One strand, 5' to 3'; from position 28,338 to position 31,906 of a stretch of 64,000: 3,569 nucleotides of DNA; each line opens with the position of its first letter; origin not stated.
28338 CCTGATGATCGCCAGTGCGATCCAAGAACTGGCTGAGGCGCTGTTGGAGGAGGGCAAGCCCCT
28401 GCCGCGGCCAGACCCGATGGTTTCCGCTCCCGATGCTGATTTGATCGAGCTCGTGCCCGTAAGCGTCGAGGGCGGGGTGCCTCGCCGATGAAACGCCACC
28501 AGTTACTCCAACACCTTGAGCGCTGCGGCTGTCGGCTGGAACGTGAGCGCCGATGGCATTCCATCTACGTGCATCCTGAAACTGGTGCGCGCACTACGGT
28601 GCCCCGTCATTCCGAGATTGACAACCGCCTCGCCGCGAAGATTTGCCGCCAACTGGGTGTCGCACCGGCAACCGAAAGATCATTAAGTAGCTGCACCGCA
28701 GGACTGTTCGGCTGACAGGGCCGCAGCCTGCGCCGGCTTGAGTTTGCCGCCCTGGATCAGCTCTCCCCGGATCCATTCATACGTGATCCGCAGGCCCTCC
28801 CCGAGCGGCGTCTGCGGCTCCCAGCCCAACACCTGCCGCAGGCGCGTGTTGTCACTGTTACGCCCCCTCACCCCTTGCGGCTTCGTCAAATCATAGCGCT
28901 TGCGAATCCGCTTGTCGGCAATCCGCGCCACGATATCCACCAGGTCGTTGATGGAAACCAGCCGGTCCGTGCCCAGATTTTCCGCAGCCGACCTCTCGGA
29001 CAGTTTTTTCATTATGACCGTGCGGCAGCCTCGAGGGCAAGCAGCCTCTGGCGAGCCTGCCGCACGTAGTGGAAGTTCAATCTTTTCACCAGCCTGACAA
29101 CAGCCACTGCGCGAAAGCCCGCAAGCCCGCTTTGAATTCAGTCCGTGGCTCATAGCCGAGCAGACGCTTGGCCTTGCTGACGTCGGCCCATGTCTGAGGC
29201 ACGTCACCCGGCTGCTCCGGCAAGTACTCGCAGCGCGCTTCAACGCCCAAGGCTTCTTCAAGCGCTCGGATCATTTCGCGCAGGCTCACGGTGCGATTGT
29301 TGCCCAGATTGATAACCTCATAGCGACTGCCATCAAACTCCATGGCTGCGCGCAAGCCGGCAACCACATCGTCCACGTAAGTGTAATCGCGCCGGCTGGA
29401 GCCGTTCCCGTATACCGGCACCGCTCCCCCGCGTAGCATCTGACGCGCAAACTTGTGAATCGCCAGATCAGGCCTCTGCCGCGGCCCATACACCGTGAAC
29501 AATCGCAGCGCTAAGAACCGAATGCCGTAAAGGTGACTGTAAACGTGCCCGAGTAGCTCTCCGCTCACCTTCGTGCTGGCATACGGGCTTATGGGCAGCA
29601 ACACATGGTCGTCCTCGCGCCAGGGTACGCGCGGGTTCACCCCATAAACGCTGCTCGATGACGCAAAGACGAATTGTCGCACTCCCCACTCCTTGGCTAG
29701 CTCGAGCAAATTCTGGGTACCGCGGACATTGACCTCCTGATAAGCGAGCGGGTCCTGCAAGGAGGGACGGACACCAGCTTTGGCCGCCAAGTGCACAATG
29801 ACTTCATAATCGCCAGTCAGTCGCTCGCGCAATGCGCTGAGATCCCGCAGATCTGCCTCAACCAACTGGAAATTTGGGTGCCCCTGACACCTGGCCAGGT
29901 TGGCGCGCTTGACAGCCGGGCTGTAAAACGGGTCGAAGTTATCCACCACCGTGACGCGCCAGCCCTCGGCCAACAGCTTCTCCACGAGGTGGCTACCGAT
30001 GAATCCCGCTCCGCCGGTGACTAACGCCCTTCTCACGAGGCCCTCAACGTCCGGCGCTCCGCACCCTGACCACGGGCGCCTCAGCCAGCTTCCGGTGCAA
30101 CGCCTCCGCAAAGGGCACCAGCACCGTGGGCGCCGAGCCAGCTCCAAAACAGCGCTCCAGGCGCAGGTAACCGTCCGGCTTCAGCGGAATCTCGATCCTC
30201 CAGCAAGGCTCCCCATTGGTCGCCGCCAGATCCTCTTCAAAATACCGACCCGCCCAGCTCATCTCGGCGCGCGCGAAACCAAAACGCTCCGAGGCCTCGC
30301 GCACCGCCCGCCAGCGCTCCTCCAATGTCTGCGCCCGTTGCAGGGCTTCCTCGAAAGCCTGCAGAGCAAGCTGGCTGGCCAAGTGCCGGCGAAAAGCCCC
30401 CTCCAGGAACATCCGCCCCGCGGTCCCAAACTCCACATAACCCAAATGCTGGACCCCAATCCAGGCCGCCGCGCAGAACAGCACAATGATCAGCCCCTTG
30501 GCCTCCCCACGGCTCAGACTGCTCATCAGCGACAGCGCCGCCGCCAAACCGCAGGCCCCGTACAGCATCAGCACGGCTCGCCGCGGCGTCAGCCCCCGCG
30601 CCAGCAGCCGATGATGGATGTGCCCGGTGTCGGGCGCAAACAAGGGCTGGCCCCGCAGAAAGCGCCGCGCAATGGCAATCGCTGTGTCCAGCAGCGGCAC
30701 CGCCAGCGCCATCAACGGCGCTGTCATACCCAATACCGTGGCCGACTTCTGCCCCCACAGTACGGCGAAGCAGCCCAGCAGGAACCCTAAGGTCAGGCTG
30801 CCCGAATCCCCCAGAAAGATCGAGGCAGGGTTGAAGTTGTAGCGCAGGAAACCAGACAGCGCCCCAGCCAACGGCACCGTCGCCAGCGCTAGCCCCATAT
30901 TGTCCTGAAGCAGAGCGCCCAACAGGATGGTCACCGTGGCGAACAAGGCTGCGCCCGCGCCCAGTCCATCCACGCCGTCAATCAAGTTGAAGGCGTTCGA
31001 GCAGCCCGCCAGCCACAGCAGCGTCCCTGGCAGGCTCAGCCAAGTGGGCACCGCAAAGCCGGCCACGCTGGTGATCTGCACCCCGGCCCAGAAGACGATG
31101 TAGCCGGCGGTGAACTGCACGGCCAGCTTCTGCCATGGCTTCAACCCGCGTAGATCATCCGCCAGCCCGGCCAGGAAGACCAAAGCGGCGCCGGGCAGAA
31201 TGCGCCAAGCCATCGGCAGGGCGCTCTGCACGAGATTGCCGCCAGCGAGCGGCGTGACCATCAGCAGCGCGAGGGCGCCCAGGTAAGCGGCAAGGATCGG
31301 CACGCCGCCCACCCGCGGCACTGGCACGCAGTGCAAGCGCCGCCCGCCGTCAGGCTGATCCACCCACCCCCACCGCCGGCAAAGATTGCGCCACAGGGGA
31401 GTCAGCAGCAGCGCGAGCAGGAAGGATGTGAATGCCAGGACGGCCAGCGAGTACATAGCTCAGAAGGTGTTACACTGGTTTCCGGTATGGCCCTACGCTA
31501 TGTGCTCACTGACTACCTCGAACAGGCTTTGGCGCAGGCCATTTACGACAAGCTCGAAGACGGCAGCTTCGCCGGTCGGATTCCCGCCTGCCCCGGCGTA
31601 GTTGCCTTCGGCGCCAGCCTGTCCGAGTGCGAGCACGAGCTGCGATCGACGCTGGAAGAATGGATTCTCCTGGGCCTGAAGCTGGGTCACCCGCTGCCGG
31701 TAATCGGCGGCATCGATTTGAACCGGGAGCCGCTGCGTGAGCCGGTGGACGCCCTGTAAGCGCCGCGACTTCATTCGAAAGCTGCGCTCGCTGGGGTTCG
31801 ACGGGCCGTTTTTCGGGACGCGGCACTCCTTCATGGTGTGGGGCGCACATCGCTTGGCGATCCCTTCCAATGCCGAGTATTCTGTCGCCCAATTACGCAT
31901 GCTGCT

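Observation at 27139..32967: The junction 'GME 3' end | hicBA | wecA' occurs three times in tandem, each time with a different HicAB pair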

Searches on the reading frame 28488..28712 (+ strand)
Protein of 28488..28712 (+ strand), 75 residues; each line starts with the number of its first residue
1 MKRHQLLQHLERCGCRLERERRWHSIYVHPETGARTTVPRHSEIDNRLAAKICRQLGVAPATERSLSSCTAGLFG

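Call 4: search_protein_families(library=pfam, max_evalue=0.01, proteins=[window:28488-28712:+])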
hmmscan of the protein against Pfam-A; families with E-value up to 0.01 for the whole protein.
seq(75 aa): 1 family
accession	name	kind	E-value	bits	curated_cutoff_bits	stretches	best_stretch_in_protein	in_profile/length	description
PF07927.17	HicA_toxin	-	1.3e-11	44.9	27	1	5-58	3-58/58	HicA toxin of bacterial toxin-antitoxin,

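Call 27: find_homologous_proteins(query=window:28488-28712:+, max_evalue=1e-8)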
Query seq(75 aa) (75 aa): 14 proteins with E <= 1e-8 among 15 candidates.
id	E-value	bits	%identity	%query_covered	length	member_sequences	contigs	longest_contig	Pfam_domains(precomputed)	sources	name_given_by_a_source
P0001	1.5e-44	166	100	100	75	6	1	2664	PF07927.18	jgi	jgi:predicted RNA binding protein YcfA (HicA-like mRNA interferase family)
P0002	3.0e-19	86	72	77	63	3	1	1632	PF07927.18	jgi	-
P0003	9.3e-19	84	72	77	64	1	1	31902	PF07927.18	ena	-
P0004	1.0e-18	84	68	83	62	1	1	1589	PF07927.18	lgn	-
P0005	3.9e-18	82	71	77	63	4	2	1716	PF07927.18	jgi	-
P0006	9.9e-18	81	67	77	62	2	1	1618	PF07927.18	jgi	jgi:mRNA interferase HicA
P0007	9.9e-18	81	69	77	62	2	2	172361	PF07927.18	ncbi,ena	ncbi:MAG: type II toxin-antitoxin system HicA family toxin [Bryobacteraceae bacterium]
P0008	1.4e-17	81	69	77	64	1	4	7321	PF07927.18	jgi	-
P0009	1.2e-14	71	62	81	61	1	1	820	PF07927.18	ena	-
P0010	1.5e-14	71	69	68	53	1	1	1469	PF07927.18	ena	-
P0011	2.3e-14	71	71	68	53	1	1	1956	PF07927.18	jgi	jgi:mRNA interferase HicA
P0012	1.3e-13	68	63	80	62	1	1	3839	PF07927.18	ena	-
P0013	5.7e-13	66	67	68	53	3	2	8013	PF07927.18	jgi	jgi:mRNA interferase HicA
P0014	1.5e-11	62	59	77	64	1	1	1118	PF07927.18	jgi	jgi:predicted RNA binding protein YcfA (HicA-like mRNA interferase family)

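Call 28: find_encoding_contigs(protein=P0003, flank=6000, max_places=3)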
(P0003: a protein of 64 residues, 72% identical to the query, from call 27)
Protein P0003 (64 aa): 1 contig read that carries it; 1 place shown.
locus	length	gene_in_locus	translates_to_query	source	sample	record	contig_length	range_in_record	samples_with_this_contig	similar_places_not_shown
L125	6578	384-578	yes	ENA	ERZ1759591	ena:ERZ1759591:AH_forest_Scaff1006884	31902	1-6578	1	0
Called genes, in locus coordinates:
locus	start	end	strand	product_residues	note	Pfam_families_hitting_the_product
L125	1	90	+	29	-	?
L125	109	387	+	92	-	-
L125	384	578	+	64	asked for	PF07927:HicA_toxin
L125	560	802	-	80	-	-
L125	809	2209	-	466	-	PF14691:Fer4_20, PF00070:Pyr_redox, PF00890:FAD_binding_2 (weak), PF01266:DAO (weak), PF07992:Pyr_redox_2, PF12831:FAD_oxidored, PF01593:Amino_oxidase, PF13450:NAD_binding_8, +3 more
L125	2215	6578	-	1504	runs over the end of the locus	PF00310:GATase_2, PF04898:Glu_syn_central, PF01645:Glu_synthase, PF01493:GXGXG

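Call 29: find_encoding_contigs(protein=P0007, flank=6000, max_places=3)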
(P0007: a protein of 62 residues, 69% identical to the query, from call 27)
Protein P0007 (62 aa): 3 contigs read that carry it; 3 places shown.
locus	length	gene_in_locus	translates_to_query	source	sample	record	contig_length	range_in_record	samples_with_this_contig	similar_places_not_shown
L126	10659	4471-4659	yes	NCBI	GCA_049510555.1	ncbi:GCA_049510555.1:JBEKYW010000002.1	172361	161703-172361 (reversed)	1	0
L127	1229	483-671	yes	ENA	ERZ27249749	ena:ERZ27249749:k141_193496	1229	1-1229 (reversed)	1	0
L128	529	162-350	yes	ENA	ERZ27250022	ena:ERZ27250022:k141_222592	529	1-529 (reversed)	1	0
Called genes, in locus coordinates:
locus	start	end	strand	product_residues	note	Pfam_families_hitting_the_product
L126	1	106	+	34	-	?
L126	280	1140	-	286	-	PF02585:PIG-L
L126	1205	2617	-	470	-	-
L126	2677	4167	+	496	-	PF00370:FGGY_N, PF02782:FGGY_C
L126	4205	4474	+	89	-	-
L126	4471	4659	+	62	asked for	PF07927:HicA_toxin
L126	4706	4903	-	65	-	PF10049:DUF2283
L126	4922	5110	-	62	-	PF14076:DUF4258 (weak)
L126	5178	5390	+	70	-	PF11146:DUF2905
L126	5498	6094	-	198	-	PF10502:Peptidase_S26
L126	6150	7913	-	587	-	PF05960:DUF885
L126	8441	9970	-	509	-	PF00140:Sigma70_r1_2, PF04542:Sigma70_r2, PF04539:Sigma70_r3, PF04545:Sigma70_r4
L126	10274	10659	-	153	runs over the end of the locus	PF22811:Zn_ribbon_NrdR, PF03477:ATP-cone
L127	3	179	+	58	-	?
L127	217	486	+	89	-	-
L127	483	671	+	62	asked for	PF07927:HicA_toxin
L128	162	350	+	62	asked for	PF07927:HicA_toxin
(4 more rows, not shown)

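Call 35: search_protein_families(library=ncbifam, max_evalue=0.1, proteins=[window:28488-28712:+])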
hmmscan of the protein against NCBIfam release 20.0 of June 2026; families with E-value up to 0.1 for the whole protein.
seq(75 aa): 0 families

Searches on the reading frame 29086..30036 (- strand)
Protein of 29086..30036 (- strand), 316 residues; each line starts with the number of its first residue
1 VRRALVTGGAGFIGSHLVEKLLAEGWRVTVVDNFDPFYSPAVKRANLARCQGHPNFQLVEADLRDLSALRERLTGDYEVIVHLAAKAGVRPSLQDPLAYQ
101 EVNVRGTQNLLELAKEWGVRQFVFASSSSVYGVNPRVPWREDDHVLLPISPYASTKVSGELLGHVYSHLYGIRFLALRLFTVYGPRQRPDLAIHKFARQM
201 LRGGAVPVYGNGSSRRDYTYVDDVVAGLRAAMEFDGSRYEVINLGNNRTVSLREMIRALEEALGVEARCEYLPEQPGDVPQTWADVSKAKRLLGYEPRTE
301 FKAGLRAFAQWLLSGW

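Call 9: search_protein_families(library=pfam, max_evalue=0.001, proteins=[window:29086-30036:-])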
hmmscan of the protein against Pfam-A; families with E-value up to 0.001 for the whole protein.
window:29086-30036:- (316 aa): 9 families
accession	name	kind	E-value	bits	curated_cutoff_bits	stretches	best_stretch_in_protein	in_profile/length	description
PF16363.11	GDP_Man_Dehyd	-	7e-62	210.2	27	1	5-306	1-330/332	GDP-mannose 4,6 dehydratase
PF01370.27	Epimerase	-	1.6e-60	205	20.9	1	4-245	1-240/240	NAD dependent epimerase/dehydratase family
PF01073.25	3Beta_HSD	-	7.6e-24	84.6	22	1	5-226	1-223/280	3-beta hydroxysteroid dehydrogenase/isomerase family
PF04321.23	RmlD_sub_bind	-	6.7e-16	58.6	27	1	3-202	2-169/287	RmlD substrate binding domain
PF07993.18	NAD_binding_4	-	1.1e-13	51.4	20.1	1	70-184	82-209/258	Male sterility protein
PF02719.21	Polysacc_synt_2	-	3.5e-11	43.3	20.2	1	5-127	2-128/293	Polysaccharide biosynthesis protein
PF13460.12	NAD_binding_10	-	3.7e-11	43.7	27.2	1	8-138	1-110/184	NAD(P)H-binding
PF05368.20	NmrA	-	2.4e-08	34.4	27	1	5-127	6-107/298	NmrA-like family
PF08659.16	KR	-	0.00067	20.1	22.6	0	5-129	4-138/180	KR domain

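Call 61: search_solved_structures(query=window:29086-30036:-, max_evalue=1e-30)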
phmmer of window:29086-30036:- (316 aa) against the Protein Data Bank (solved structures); distinct sequences matched with E-value up to 1e-30: 53.
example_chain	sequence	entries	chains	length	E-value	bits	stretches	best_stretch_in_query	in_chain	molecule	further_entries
5u4q_A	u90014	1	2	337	4.1e-79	269.1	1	3-312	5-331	dTDP-glucose 4,6-dehydratase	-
6zl6_A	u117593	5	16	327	2.1e-62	214.2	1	3-309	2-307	Epimerase domain-containing protein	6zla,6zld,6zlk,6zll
6zlj_A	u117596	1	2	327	7.6e-62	212.4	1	3-309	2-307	Epimerase domain-containing protein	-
4zrm_A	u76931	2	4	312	5.3e-52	180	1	4-311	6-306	UDP-glucose 4-epimerase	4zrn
10ke_A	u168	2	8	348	7.7e-51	176.2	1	3-312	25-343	Capsular polysaccharide biosynthesis protein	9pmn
7ys8_A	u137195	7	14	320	3.4e-50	174.1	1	3-311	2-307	UDP-glucose 4-epimerase | UDP-glucose 4-epimerase along with EC 5.1.3.2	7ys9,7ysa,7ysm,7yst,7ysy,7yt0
6dnt_A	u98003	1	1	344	6.1e-50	173.3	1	3-314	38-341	NAD-dependent epimerase/dehydratase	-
1r6d_A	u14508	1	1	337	6.6e-48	166.6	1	3-312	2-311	TDP-glucose-4,6-dehydratase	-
1r66_A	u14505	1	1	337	9.2e-48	166.1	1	3-312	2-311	TDP-glucose-4,6-dehydratase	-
6kv9_A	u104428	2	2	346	9.6e-48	166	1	4-312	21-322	MoeE5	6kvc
1sb8_A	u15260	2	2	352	2e-47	165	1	5-312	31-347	wbpP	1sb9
3ru7_A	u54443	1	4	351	8.3e-47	163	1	5-312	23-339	WbgU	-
3ru9_A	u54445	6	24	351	8.4e-47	163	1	5-312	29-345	WbgU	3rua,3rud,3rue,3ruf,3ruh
3lu1_A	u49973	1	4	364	9.5e-47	162.8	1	5-312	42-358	WbgU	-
3ruc_A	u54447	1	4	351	1.2e-46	162.5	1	5-312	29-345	WbgU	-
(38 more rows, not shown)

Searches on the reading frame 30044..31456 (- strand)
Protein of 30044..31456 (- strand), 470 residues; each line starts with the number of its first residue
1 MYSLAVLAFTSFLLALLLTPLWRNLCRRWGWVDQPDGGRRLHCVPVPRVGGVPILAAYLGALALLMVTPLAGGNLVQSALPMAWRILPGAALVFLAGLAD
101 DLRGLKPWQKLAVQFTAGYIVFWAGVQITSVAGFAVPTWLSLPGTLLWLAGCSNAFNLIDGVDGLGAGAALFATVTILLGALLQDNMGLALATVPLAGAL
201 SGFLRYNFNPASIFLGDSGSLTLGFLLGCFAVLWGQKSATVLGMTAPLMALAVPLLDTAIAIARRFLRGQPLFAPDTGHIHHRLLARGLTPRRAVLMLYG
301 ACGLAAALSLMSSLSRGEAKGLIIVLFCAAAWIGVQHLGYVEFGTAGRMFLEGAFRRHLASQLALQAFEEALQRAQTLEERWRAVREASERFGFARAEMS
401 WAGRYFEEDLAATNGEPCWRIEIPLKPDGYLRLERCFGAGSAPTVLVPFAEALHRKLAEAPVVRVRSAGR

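Call 9: search_protein_families(library=pfam, max_evalue=0.001, proteins=[window:30044-31456:-])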
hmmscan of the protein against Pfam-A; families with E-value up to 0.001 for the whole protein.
window:30044-31456:- (470 aa): 1 family
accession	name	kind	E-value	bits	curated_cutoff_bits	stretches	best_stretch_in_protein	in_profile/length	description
PF00953.26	Glycos_transf_4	-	2.9e-36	125.3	27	1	86-234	4-159/160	Glycosyl transferase family 4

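Call 10: find_encoding_contigs(protein=window:30044-31456:-, flank=10000, max_places=10)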
Protein window:30044-31456:- (470 aa): 1 contig read that carries it; 1 place shown.
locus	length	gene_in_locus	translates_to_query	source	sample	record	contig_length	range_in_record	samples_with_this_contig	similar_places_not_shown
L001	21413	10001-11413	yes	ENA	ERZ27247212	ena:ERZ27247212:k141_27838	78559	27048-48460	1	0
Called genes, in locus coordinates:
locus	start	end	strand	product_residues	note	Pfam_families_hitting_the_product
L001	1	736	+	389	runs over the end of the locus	PF13439:Glyco_transf_4, PF13579:Glyco_trans_4_4, PF20706:GT4-conflict, PF00534:Glycos_transf_1, PF13692:Glyco_trans_1_4, PF13524:Glyco_trans_1_2 (weak)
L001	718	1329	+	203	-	PF00132:Hexapep (weak)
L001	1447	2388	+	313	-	PF00535:Glycos_transf_2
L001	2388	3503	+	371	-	PF01041:DegT_DnrJ_EryC1, PF01212:Beta_elim_lyase (weak)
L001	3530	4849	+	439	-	PF01266:DAO, PF07992:Pyr_redox_2 (faint), PF13450:NAD_binding_8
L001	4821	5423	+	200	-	PF28549:NDPSase_N, PF00293:NUDIX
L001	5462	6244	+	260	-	PF05050:Methyltransf_21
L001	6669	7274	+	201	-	PF13472:Lipase_GDSL_2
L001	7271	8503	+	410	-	PF13439:Glyco_transf_4, PF13579:Glyco_trans_4_4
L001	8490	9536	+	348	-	PF01073:3Beta_HSD, PF01370:Epimerase, PF02719:Polysacc_synt_2 (weak), PF13460:NAD_binding_10, PF16363:GDP_Man_Dehyd, PF07993:NAD_binding_4 (weak)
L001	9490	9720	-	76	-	-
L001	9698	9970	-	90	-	PF21748:UPF0150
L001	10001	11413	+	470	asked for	PF00953:Glycos_transf_4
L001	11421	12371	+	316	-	PF01073:3Beta_HSD, PF01370:Epimerase, PF02719:Polysacc_synt_2, PF04321:RmlD_sub_bind, PF05368:NmrA, PF13460:NAD_binding_10, PF16363:GDP_Man_Dehyd, PF07993:NAD_binding_4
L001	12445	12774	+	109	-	-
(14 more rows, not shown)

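Call 12: find_related_loci(query=window:30044-31456:-, collection=genome_contigs, flank=10000)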
Query window:30044-31456:- (470 aa) in genome_contigs; peptide patterns used: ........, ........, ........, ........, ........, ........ (x = any residue, [..] = any of these).
164 stretches matched a pattern; 35 encode a relative of the query (tblastn E <= 1e-3); 35 distinct loci.
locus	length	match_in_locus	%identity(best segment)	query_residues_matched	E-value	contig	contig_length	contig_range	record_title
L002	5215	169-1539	81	1-457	0e+0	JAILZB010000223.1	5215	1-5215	MAG: Chloroflexota bacterium isolate HOT.Cluster.3 Contig225, whole genome shotgun sequence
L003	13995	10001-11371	72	1-457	0e+0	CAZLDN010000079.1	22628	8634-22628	MAG TPA_asm: uncultured Candidatus Solibacter sp. isolate ERP113451_co1_169 genome assembly, contig: NODE_2592_length_22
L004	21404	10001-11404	66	1-470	0e+0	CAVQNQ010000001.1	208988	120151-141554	MAG: Terriglobia bacterium isolate MFD01231.bin.1.11 genome assembly, contig: contig_13987, whole genome shotgun sequenc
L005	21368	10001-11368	65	1-456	0e+0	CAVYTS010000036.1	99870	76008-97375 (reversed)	MAG: uncultured Acidobacteriaceae bacterium isolate MFD05521.bin.1.38 genome assembly, contig: contig_66479, whole genom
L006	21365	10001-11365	66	1-456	0e+0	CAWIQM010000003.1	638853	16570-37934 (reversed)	MAG: uncultured Acidobacteriaceae bacterium isolate MFD01689.bin.1.61 genome assembly, contig: contig_26573, whole genom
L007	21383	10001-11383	57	1-461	6e-158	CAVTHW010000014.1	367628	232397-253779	MAG: Bryobacterales bacterium isolate MFD05942.bin.1.91 genome assembly, contig: contig_418, whole genome shotgun sequen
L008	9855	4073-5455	52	1-461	2e-149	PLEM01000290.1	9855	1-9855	MAG: Bryobacterales bacterium isolate fen_235 73.20111000_E3D.16_contig_69317, whole genome shotgun sequence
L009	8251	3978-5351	54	1-459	1e-149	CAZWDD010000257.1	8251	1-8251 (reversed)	MAG TPA_asm: uncultured Solibacteraceae bacterium isolate SRP319275_co3_30 genome assembly, contig: NODE_8704_length_825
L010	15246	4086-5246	69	1-385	4e-147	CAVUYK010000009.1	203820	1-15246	MAG: Terriglobales bacterium isolate MFD05942.bin.2.68 genome assembly, contig: contig_1125, whole genome shotgun sequen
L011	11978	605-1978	52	1-459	4e-143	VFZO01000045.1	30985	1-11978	MAG: Acidobacteria bacterium isolate M_DeepCast_100m_m2_066 M_DeepCast_100m_m2_066_Ga0194119_10002500, whole genome shot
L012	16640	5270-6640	50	1-460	2e-141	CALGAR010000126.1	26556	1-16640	MAG TPA_asm: uncultured Bryobacterales bacterium isolate SRR4028140_bin.15_CONCOCT_v1.1_MAG genome assembly, contig: ERZ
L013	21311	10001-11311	52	15-454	5e-141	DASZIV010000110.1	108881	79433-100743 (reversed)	MAG TPA_asm: Bryobacteraceae bacterium isolate SMAG_U6611 k141_1657491, whole genome shotgun sequence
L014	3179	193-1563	50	1-460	2e-146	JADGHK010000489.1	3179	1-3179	MAG: Bryobacteraceae bacterium isolate HOG28 NODE_17881_length_3179_cov_15.199351, whole genome shotgun sequence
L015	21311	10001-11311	52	15-454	1e-137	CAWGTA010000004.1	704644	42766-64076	MAG: Terriglobia bacterium isolate MFD05521.bin.1.209 genome assembly, contig: contig_40626, whole genome shotgun sequen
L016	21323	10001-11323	47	19-458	2e-124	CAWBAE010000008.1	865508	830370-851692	MAG: Terriglobia bacterium isolate MFD01716.bin.1.21 genome assembly, contig: contig_47095, whole genome shotgun sequenc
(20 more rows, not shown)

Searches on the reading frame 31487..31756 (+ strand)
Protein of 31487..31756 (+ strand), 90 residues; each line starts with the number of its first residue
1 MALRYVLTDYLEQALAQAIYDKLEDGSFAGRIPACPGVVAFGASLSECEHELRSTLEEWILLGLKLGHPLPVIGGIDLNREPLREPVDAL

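Call 4: search_protein_families(library=pfam, max_evalue=0.01, proteins=[window:31487-31756:+])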
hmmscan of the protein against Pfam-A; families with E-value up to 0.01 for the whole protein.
seq(90 aa): 1 family
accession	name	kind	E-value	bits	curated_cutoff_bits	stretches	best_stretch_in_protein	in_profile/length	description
PF21748.3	UPF0150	-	4.7e-27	94.1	27.3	1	9-71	1-64/64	UPF0150-like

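Call 35: search_protein_families(library=ncbifam, max_evalue=0.1, proteins=[window:31487-31756:+])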
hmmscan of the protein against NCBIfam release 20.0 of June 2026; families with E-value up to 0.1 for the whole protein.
seq(90 aa): 0 families
